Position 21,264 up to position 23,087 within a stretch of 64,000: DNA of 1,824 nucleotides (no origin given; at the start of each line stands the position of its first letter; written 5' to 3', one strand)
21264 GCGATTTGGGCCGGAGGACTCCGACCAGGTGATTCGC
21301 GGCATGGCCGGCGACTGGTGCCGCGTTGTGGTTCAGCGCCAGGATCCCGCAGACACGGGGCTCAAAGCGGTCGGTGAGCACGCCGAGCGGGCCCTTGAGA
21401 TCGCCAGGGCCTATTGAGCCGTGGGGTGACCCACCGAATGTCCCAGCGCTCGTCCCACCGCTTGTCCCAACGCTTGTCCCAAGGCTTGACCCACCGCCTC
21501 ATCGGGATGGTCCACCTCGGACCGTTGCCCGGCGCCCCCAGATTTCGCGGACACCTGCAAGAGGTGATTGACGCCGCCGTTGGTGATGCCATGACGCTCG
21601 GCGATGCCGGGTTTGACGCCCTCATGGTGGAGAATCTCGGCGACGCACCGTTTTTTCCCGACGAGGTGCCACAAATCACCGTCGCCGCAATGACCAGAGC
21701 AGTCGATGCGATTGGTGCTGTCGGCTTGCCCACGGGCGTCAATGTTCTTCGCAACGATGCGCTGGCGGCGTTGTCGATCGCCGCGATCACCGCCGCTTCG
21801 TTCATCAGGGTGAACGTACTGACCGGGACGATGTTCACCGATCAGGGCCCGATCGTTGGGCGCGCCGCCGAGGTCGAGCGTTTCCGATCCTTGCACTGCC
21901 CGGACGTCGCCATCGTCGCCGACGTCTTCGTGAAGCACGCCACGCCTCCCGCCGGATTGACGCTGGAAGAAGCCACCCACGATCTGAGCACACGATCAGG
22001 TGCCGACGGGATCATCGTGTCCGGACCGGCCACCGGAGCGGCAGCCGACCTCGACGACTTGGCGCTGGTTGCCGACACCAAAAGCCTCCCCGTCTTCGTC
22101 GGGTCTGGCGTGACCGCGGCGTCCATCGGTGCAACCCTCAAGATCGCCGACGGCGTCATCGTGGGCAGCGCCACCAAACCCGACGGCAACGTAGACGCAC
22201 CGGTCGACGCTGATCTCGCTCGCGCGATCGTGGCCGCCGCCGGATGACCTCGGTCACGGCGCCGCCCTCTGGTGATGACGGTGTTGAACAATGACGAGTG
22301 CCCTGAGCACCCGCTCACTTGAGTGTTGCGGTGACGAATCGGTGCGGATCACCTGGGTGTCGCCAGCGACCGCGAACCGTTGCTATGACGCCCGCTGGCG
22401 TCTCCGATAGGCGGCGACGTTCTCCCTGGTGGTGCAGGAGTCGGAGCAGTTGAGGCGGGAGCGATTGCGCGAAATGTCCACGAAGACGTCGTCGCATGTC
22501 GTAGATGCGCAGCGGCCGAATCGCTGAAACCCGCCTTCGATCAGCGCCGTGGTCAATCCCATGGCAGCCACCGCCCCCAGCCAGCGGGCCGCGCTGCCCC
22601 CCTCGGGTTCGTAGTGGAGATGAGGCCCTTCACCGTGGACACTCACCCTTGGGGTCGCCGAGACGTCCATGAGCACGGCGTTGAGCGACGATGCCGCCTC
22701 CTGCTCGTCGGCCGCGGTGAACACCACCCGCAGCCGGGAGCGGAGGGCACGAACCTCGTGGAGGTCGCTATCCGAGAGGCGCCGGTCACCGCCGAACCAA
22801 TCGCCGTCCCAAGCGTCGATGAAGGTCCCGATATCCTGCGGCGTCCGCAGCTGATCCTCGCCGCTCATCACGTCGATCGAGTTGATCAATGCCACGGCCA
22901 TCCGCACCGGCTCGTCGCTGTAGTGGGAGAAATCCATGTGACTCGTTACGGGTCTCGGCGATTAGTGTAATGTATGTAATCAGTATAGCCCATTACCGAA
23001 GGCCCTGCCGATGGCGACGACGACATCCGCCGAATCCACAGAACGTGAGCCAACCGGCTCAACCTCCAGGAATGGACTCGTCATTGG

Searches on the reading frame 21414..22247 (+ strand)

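Call 14: search_protein_families(library=pfam, proteins=[window:21414-22247:+], max_evalue=0.001)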
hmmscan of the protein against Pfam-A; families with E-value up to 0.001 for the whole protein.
window:21414-22247:+ (277 aa): 1 family
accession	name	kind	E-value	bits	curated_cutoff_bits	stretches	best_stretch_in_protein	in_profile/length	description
PF03437.21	BtpA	-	4.7e-78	262.6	30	1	28-276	4-252/254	BtpA family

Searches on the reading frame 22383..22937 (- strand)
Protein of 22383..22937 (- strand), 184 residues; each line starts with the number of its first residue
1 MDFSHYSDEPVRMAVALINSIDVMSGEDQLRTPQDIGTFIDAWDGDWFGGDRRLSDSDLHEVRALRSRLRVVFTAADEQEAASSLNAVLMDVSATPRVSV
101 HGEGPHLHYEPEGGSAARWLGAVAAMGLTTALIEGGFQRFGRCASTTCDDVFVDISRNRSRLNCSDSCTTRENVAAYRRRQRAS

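Call 14: search_protein_families(library=pfam, proteins=[window:22383-22937:-], max_evalue=0.001)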
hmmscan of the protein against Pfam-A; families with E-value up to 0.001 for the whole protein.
window:22383-22937:- (184 aa): 2 families
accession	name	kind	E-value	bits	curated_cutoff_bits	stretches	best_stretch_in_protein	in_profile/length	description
PF07336.16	ABATE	-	1.1e-12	49.2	24.4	1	12-127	2-122/130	Putative stress-induced transcription regulator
PF11706.13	zf-CGNR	-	2.7e-12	46.7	24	1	139-181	1-44/44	CGNR zinc finger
